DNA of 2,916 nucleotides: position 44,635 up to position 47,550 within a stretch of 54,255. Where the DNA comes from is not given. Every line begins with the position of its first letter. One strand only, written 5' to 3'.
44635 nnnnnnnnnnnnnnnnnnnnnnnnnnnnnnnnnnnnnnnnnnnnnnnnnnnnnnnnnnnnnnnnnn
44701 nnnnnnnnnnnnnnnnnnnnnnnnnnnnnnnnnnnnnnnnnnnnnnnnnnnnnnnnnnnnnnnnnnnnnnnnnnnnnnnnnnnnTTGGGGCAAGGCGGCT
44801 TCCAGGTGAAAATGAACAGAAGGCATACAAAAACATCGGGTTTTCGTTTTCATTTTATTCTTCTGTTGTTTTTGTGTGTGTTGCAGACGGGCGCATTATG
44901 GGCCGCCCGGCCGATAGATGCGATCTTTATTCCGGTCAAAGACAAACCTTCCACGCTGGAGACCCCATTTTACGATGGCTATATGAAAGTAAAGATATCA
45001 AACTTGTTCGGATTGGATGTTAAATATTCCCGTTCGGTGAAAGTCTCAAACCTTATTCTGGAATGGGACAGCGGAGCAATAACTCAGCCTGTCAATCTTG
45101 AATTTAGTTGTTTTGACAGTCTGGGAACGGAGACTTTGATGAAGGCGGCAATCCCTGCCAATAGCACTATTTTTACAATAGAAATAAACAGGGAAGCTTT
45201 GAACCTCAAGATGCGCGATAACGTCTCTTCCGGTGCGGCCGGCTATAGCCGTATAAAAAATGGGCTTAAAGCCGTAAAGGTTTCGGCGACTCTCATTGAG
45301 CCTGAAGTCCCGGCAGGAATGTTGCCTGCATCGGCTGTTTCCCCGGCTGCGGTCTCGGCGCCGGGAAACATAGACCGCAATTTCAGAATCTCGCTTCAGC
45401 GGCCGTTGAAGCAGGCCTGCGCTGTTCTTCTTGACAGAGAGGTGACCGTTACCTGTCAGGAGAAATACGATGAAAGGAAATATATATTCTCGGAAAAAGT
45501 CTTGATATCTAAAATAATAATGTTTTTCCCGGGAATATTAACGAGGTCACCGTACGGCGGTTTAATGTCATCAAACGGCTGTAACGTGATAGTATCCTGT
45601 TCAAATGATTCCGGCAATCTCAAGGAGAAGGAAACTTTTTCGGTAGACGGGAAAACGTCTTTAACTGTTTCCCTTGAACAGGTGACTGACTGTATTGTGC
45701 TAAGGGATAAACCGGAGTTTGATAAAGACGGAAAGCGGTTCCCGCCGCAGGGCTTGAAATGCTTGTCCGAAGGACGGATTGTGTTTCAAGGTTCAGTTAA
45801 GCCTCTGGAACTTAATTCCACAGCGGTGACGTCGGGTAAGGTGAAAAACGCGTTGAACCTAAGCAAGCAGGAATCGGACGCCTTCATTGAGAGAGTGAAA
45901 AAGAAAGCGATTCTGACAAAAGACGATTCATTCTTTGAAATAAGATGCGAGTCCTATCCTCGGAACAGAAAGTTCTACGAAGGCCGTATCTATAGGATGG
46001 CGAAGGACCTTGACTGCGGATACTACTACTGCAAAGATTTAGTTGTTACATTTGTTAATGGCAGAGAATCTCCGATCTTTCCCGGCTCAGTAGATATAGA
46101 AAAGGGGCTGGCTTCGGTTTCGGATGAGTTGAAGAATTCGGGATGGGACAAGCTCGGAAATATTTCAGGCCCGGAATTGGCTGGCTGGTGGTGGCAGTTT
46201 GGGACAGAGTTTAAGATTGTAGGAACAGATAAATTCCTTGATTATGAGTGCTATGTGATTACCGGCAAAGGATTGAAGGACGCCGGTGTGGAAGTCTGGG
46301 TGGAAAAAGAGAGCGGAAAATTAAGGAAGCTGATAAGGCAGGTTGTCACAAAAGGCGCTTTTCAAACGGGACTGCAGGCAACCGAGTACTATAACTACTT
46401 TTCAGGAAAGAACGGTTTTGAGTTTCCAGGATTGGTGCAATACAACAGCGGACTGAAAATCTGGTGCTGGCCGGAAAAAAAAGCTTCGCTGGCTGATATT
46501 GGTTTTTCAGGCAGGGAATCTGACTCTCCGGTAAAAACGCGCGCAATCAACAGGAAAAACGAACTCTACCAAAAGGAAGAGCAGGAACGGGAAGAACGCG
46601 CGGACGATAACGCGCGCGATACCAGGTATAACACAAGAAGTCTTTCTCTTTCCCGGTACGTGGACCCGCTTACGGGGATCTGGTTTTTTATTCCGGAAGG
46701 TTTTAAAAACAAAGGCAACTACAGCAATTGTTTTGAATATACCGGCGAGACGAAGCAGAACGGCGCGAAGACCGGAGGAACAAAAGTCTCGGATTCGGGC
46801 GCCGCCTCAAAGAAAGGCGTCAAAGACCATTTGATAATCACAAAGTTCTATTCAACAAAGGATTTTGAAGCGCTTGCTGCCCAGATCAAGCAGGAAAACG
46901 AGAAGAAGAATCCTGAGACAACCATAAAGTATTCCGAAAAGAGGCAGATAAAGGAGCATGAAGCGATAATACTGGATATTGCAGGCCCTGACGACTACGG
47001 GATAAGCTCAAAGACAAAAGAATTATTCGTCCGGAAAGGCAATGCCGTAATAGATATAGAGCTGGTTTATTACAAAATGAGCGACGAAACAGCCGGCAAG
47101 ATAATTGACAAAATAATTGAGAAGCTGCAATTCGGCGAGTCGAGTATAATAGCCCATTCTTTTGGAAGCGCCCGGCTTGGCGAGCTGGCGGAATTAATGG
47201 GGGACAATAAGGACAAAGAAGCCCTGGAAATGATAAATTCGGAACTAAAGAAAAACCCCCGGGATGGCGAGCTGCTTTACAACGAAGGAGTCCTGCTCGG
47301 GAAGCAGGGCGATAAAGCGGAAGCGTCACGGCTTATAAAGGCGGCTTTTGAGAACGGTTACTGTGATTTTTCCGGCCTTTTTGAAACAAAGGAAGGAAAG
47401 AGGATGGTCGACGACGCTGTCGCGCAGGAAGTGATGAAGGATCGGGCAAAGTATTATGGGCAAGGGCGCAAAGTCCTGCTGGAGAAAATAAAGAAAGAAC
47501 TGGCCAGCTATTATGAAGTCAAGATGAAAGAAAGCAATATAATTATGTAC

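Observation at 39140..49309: Integrase-less accessory segment of about 10 kb between two amino-sugar genes, bounded by a 13-bp near-identical direct repeat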

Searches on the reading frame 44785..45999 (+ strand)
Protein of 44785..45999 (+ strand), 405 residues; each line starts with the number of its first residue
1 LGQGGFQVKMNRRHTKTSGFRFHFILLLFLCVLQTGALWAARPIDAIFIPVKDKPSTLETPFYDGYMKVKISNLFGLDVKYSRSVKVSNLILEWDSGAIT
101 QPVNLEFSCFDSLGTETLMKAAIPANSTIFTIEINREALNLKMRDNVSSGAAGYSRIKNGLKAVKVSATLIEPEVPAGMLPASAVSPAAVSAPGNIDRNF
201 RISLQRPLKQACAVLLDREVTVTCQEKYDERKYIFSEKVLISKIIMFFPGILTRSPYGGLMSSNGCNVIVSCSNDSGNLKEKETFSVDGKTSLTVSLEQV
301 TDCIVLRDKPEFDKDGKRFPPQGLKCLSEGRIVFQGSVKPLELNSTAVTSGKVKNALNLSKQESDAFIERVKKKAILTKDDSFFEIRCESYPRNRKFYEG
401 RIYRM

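Call 79: search_protein_families(library=pfam, proteins=[window:44785-45999:+], max_evalue=5)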
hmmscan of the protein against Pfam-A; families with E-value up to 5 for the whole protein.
window:44785-45999:+ (405 aa): 1 family
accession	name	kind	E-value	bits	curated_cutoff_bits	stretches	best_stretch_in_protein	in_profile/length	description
PF15338.11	TPIP1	-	0.076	13.5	27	0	189-234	74-119/123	p53-regulated apoptosis-inducing protein 1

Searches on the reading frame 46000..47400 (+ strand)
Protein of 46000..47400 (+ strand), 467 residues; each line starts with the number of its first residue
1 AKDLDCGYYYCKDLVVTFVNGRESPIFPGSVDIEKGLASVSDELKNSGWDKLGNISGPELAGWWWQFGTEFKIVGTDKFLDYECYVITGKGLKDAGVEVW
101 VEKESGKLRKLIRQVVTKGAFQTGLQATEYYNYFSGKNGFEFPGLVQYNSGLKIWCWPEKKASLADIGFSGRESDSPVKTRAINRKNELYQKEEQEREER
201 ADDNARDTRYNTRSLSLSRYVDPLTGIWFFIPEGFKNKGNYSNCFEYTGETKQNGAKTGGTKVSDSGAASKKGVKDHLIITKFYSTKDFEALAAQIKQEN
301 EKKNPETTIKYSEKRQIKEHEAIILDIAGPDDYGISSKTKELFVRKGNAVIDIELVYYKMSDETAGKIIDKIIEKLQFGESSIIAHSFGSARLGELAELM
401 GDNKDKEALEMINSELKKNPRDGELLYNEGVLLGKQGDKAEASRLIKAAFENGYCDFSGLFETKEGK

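Call 79: search_protein_families(library=pfam, proteins=[window:46000-47400:+], max_evalue=5)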
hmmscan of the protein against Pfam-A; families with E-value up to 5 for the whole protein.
window:46000-47400:+ (467 aa): 5 families
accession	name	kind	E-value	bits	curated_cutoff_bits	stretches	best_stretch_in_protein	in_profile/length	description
PF00145.23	DNA_methylase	-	0.0023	17.9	22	1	236-350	199-310/324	C-5 cytosine-specific DNA methylase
PF12010.13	DUF3502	-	0.024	15.5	24.4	1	25-52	29-56/69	Domain of unknown function (DUF3502)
PF13431.12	TPR_17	-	0.069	13.9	24.4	1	416-442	6-32/34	Tetratricopeptide repeat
PF23385.1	Beta-prop_IFT140_2nd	-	0.093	12.3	27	1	249-327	203-283/319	IFT140 second beta-propeller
PF07719.23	TPR_2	-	0.17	12.6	27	1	424-450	2-28/34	Tetratricopeptide repeat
